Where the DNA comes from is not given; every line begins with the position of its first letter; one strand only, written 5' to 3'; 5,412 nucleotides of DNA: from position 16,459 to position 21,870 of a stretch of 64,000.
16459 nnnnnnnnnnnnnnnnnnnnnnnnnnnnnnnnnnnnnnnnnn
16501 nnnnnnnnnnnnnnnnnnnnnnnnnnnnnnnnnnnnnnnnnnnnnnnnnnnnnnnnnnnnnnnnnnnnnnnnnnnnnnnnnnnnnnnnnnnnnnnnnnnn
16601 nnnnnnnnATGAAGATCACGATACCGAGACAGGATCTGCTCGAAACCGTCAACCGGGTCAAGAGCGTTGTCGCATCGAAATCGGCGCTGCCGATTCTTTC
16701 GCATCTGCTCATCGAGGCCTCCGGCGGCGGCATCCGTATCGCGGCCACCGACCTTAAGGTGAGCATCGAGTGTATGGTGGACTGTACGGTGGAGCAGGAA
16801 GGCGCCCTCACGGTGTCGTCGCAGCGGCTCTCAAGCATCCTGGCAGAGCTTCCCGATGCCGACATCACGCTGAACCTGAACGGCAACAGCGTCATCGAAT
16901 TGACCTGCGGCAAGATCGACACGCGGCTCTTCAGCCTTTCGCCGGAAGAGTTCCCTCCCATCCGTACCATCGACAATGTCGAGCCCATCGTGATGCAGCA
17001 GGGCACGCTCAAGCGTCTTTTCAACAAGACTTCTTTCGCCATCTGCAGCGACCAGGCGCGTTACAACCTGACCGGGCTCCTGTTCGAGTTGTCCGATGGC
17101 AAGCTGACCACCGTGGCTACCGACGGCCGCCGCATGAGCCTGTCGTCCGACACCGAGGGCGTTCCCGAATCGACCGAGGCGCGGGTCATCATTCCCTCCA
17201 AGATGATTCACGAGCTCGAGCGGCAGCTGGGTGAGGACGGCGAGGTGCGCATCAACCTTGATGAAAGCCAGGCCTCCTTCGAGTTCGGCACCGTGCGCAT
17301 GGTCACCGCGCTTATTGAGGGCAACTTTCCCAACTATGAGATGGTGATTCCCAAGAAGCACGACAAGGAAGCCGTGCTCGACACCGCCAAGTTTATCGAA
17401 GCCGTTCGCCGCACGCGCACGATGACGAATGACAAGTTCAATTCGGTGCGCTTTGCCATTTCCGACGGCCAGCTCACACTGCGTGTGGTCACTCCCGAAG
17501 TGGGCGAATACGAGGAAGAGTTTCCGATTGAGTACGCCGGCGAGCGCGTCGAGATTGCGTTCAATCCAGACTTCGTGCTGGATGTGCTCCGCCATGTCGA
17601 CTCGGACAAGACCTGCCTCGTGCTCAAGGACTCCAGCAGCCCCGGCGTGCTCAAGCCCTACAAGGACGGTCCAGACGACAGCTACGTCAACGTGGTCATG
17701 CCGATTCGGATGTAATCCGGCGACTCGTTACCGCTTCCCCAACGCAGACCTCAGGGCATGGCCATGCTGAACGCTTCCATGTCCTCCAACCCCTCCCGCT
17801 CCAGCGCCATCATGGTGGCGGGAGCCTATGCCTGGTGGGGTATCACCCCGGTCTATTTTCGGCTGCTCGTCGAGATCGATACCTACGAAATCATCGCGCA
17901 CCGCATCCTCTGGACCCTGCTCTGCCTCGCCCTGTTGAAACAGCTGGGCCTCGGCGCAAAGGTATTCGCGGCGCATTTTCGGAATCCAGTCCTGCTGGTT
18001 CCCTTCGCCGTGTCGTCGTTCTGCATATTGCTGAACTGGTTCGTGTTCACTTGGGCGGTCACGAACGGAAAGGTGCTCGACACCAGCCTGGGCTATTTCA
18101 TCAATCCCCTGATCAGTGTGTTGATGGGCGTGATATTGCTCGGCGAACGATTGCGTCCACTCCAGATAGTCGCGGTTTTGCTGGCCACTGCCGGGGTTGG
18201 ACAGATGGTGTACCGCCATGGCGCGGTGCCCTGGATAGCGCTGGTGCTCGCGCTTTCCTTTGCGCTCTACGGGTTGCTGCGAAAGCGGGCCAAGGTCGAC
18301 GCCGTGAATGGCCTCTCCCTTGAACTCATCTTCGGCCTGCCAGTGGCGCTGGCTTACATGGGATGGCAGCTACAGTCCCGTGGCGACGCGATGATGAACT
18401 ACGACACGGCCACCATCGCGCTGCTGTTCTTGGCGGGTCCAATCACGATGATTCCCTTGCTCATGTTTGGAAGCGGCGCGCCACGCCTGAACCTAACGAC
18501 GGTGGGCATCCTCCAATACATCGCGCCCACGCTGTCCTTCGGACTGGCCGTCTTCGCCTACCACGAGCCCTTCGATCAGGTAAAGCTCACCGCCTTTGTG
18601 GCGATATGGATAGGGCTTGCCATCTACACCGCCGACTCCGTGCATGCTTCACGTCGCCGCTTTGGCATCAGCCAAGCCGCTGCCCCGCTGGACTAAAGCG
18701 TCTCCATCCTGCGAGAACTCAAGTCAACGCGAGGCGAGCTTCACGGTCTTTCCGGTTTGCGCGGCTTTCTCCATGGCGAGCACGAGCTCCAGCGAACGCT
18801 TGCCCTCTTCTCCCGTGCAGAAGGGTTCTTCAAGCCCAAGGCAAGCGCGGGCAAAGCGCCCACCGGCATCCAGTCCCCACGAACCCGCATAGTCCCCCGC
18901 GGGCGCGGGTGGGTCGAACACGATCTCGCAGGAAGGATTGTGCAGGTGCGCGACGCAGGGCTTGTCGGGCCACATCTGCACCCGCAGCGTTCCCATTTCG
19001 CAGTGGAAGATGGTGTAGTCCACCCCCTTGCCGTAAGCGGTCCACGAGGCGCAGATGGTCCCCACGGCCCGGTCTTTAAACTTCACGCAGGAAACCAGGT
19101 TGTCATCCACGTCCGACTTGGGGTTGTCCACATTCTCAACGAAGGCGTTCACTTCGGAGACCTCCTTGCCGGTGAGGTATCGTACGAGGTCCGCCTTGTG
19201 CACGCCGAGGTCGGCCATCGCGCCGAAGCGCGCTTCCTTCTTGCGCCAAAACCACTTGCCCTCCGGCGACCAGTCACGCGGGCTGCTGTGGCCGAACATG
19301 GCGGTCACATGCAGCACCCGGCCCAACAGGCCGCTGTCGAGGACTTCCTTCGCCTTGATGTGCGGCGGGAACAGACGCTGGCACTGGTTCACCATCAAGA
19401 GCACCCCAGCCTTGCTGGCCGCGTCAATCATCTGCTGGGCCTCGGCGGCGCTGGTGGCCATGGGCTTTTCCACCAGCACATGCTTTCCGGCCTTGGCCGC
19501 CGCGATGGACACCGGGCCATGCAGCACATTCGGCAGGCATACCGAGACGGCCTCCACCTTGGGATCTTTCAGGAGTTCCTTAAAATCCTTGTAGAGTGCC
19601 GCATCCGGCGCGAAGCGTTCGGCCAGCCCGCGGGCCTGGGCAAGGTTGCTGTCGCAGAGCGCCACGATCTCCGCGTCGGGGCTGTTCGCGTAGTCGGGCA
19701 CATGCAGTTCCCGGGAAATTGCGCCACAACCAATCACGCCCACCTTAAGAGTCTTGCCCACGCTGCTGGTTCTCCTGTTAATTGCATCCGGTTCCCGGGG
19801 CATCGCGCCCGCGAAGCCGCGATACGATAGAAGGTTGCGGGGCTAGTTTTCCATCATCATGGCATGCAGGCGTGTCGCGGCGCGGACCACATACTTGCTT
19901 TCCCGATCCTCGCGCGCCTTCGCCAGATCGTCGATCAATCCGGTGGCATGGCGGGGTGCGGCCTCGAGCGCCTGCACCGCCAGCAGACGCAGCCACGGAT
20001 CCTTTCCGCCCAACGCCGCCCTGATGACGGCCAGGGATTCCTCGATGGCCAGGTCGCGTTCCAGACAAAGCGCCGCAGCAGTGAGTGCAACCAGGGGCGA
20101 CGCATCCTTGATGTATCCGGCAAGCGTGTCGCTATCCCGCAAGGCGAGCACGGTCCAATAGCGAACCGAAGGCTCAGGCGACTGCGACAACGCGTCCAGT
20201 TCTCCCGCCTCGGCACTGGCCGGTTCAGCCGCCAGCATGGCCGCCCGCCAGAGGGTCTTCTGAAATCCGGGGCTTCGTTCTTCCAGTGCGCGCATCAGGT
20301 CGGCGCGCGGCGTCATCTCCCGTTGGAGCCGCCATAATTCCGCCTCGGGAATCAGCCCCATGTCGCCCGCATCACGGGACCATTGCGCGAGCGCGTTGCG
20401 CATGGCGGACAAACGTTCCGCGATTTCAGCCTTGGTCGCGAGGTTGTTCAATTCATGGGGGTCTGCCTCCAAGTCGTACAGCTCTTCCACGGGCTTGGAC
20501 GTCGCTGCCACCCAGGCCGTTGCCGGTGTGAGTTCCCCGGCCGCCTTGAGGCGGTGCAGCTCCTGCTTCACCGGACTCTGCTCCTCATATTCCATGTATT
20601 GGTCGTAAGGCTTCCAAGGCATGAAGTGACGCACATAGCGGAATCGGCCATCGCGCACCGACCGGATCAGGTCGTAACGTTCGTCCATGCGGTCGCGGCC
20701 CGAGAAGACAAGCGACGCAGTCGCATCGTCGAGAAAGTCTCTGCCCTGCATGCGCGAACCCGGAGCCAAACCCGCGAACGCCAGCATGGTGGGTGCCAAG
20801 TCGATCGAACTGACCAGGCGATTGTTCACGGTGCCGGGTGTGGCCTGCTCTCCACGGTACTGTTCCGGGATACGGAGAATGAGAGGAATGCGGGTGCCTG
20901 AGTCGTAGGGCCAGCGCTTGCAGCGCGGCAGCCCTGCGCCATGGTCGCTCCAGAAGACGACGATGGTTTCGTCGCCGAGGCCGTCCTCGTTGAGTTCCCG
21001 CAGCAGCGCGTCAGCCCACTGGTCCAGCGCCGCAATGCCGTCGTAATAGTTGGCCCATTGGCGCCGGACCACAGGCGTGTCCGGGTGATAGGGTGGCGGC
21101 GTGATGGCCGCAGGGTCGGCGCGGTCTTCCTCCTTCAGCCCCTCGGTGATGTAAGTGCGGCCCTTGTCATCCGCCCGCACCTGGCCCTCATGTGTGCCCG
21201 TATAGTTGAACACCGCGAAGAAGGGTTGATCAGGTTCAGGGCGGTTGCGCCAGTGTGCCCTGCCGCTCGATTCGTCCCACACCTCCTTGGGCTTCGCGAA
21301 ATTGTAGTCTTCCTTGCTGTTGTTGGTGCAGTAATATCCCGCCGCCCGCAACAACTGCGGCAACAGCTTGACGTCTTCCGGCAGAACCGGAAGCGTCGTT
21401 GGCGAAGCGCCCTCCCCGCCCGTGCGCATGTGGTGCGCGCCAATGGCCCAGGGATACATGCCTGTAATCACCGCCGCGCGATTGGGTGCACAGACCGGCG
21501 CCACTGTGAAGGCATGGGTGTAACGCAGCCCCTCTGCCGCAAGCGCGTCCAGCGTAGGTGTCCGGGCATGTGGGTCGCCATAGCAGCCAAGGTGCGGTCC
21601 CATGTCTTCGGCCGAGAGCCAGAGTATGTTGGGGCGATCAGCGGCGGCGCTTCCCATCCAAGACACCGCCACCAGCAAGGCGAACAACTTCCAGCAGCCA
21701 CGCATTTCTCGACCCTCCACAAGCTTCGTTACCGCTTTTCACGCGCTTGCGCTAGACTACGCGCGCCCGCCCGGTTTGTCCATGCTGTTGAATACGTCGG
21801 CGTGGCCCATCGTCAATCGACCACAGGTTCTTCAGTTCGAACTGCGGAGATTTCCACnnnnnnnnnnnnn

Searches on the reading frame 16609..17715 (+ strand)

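Call 12: search_protein_families(library=pfam, proteins=[window:16609-17715:+])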
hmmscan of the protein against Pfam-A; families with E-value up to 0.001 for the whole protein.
window:16609-17715:+ (368 aa): 3 families
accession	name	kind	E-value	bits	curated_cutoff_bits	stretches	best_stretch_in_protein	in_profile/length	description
PF00712.24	DNA_pol3_beta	-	2.8e-32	111.8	24.4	2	1-117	1-118/120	DNA polymerase III beta subunit, N-terminal domain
PF02767.21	DNA_pol3_beta_2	-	1.7e-28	99.7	27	1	130-242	3-116/116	DNA polymerase III beta subunit, central domain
PF02768.20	DNA_pol3_beta_3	-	1.6e-27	96.2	27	1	246-367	3-121/121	DNA polymerase III beta subunit, C-terminal domain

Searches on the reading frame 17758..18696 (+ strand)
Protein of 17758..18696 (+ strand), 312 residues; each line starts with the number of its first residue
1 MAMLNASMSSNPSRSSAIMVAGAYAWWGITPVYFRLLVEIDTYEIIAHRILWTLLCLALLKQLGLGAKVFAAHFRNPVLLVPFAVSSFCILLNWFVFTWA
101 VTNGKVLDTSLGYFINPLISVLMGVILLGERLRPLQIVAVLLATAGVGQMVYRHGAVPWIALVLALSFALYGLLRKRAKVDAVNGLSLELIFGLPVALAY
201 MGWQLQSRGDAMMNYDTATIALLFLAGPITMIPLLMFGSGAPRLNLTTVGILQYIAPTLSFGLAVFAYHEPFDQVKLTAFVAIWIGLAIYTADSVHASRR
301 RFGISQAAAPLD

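Call 12: search_protein_families(library=pfam, proteins=[window:17758-18696:+])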
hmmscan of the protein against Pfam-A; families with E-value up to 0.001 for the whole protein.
window:17758-18696:+ (312 aa): 1 family
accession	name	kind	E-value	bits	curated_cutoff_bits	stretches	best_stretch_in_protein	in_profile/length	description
PF00892.27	EamA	-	6.9e-18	65.7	28.2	2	17-147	4-130/135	EamA-like transporter family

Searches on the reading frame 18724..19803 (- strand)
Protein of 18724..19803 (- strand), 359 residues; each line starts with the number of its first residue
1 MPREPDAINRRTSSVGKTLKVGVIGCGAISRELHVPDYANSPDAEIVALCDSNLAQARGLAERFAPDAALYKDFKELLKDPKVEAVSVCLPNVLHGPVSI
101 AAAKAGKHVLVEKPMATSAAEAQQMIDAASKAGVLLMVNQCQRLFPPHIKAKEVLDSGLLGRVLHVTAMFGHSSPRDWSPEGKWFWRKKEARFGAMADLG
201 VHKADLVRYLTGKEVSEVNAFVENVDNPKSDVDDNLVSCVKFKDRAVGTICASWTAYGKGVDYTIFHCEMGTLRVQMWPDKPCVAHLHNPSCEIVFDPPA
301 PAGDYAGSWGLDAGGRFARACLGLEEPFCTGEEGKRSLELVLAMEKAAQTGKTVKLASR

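Call 12: search_protein_families(library=pfam, proteins=[window:18724-19803:-])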
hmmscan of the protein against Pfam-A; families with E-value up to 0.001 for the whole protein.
window:18724-19803:- (359 aa): 4 families
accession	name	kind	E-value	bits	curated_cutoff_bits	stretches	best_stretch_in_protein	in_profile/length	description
PF01408.29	GFO_IDH_MocA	-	9.7e-33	113.8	24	1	19-139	1-119/120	Oxidoreductase family, NAD-binding Rossmann fold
PF22725.1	GFO_IDH_MocA_C3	-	3e-28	98.8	27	1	149-273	2-123/124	GFO/IDH/MocA C-terminal domain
PF02894.22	GFO_IDH_MocA_C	-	4.3e-14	53.3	22.9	1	152-262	1-117/218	Oxidoreductase family, C-terminal alpha/beta domain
PF03447.22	NAD_binding_3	-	7.6e-05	23.8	24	1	25-138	1-115/116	Homoserine dehydrogenase, NAD binding domain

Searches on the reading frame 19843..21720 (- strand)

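Call 12: search_protein_families(library=pfam, proteins=[window:19843-21720:-])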
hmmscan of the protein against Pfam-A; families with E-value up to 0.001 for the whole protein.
window:19843-21720:- (625 aa): 4 families
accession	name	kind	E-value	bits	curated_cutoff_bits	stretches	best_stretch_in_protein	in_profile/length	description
PF00884.28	Sulfatase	-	1.2e-37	130.3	25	1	30-317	1-300/301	Sulfatase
PF16347.10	SGSH_C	-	2.1e-14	54.4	29.3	1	268-331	8-66/154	N-sulphoglucosamine sulphohydrolase, C-terminal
PF01663.27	Phosphodiest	-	4.1e-07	30.3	23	0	225-263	184-222/342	Type I phosphodiesterase / nucleotide pyrophosphatase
PF02995.22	DUF229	-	3.7e-05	23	25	1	224-328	305-415/496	Protein of unknown function (DUF229)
